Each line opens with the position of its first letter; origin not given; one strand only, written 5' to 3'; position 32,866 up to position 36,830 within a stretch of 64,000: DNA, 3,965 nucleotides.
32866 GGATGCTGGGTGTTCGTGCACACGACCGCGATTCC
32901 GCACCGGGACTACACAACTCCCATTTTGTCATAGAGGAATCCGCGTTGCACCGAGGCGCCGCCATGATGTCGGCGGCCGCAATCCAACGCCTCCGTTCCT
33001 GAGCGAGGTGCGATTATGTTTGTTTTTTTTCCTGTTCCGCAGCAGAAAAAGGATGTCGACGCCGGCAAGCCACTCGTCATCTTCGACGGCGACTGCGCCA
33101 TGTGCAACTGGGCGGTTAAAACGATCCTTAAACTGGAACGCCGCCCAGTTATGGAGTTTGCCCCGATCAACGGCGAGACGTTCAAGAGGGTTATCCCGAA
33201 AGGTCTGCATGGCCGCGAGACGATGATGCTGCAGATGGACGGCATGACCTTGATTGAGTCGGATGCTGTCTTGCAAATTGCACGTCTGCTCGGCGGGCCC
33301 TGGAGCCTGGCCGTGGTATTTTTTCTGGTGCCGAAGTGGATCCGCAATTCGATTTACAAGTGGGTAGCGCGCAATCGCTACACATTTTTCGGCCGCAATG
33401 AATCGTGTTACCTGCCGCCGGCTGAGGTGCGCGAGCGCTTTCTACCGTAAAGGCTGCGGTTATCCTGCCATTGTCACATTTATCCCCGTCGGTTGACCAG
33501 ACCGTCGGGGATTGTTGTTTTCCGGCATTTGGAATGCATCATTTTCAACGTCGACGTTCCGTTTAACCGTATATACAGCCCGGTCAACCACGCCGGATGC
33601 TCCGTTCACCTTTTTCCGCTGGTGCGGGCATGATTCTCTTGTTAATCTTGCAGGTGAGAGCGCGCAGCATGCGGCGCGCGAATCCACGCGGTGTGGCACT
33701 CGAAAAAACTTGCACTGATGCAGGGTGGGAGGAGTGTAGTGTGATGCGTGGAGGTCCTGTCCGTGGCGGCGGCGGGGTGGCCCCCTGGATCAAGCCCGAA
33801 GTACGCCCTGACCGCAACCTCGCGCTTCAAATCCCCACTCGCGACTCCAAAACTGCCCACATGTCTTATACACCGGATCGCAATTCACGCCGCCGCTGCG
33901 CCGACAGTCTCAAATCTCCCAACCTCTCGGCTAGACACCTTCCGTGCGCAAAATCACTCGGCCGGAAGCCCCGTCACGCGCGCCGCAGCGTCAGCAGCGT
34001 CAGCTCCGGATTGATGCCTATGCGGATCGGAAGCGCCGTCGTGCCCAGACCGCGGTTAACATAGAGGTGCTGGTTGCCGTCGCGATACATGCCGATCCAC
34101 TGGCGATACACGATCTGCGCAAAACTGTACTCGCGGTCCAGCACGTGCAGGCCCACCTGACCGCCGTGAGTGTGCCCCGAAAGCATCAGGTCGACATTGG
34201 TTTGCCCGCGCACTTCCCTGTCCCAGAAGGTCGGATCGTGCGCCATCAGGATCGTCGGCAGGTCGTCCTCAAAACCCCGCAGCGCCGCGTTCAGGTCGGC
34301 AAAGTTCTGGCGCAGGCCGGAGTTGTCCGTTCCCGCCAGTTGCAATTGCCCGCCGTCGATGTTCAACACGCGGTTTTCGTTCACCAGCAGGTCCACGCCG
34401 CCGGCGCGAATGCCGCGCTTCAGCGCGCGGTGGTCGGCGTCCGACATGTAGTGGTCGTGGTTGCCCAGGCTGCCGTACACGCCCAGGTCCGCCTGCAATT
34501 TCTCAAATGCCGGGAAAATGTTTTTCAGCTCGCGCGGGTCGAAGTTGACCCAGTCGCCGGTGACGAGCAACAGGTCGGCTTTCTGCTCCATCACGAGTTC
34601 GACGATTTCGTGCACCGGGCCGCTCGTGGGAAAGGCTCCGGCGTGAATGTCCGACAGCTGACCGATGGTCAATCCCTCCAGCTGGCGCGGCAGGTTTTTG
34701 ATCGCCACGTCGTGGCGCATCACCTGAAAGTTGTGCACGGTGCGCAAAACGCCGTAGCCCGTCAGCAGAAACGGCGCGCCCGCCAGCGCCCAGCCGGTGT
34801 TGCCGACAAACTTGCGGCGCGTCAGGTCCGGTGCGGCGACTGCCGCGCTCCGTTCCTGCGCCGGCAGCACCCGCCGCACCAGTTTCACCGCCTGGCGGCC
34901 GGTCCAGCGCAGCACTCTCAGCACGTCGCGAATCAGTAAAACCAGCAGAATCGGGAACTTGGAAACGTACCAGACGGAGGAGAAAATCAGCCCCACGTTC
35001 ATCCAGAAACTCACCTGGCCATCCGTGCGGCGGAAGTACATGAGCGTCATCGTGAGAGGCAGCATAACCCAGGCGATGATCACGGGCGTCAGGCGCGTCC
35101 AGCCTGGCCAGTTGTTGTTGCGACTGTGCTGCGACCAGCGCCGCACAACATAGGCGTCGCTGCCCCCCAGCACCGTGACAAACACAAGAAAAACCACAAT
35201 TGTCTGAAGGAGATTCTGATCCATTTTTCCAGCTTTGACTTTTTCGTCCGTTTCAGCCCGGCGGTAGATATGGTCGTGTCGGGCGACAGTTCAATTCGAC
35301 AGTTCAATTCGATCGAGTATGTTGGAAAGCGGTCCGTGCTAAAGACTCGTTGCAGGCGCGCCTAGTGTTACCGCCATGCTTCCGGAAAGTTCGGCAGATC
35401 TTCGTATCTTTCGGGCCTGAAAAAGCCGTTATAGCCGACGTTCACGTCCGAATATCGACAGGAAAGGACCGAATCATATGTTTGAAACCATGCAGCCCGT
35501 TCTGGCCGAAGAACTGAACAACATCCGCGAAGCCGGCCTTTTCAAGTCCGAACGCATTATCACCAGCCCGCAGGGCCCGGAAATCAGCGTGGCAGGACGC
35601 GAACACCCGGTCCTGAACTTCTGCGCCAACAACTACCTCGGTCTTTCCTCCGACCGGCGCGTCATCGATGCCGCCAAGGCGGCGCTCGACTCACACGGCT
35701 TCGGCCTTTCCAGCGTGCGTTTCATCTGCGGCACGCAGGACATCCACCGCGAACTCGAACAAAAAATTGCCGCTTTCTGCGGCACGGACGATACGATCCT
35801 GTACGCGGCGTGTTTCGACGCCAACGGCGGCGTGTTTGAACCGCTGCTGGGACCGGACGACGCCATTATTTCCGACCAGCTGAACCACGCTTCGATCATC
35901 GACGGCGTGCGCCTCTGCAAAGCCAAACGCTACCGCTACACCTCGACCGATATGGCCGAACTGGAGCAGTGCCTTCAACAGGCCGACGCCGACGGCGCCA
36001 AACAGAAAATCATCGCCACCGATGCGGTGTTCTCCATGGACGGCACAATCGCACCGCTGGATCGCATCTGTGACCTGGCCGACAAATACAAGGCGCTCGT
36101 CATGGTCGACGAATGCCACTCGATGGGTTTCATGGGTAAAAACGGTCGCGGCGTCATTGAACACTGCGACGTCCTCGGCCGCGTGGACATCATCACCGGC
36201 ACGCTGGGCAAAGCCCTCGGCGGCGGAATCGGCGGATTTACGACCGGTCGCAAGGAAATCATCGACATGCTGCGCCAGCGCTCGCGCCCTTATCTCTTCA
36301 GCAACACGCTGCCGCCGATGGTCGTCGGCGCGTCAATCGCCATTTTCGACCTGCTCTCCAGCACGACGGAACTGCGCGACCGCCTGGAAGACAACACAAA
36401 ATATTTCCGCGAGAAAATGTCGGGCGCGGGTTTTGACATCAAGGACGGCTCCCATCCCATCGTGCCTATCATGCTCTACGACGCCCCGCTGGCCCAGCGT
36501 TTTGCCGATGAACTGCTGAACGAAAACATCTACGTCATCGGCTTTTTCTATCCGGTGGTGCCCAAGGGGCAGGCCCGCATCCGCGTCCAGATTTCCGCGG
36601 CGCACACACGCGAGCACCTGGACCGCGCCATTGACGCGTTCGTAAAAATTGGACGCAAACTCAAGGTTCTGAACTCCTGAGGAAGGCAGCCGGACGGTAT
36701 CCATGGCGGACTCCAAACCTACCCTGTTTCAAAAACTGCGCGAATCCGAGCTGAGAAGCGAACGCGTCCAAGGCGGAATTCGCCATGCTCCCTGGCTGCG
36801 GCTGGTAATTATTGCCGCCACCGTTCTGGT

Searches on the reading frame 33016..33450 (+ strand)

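Call 47: search_protein_families(library=pfam, proteins=[window:33016-33450:+], max_evalue=0.00001)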
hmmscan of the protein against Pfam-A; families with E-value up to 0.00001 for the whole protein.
window:33016-33450:+ (144 aa): 1 family
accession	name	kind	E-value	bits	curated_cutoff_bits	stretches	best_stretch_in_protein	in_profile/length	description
PF04134.17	DCC1-like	-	1.3e-20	75.1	27.8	1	21-127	1-113/113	DCC1-like thiol-disulfide oxidoreductase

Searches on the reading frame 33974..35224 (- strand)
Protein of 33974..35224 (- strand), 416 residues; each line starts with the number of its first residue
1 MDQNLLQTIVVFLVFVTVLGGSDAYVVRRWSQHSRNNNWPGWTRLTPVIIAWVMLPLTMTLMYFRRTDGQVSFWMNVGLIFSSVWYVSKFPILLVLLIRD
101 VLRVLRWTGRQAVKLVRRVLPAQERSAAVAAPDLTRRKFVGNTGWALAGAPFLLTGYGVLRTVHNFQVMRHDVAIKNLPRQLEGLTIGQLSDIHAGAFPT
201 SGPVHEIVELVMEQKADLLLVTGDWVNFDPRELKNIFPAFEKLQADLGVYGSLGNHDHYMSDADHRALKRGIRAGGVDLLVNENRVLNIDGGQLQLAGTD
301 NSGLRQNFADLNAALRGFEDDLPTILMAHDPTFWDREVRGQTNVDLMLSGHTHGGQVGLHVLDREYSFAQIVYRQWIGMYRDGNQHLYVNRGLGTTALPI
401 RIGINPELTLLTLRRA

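Call 47: search_protein_families(library=pfam, proteins=[window:33974-35224:-], max_evalue=0.00001)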
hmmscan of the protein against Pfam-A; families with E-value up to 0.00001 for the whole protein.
window:33974-35224:- (416 aa): 1 family
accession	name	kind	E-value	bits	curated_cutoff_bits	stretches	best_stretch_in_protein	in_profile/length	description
PF00149.33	Metallophos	-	6.6e-14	53.2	21.5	1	186-354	2-190/191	Calcineurin-like phosphoesterase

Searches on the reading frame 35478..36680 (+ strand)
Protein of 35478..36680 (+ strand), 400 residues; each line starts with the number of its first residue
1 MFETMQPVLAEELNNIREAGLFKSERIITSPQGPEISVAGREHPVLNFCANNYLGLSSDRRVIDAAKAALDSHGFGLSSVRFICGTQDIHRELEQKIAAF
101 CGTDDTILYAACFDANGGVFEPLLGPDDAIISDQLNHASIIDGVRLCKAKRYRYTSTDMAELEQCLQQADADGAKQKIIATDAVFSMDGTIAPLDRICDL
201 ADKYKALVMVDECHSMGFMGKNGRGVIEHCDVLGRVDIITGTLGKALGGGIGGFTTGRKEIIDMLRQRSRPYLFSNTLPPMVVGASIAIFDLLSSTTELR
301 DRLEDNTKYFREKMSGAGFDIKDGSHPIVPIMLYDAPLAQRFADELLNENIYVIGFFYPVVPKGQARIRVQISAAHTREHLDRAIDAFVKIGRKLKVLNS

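Call 47: search_protein_families(library=pfam, proteins=[window:35478-36680:+], max_evalue=0.00001)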
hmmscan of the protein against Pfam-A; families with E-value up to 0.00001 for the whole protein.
window:35478-36680:+ (400 aa): 2 families
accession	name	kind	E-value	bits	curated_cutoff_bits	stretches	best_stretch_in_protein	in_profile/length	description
PF00155.27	Aminotran_1_2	-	3.9e-66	224.1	19.7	1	44-388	2-361/361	Aminotransferase class I and II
PF00266.25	Aminotran_5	-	2.4e-06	27.2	21.5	1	86-217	41-181/371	Aminotransferase class-V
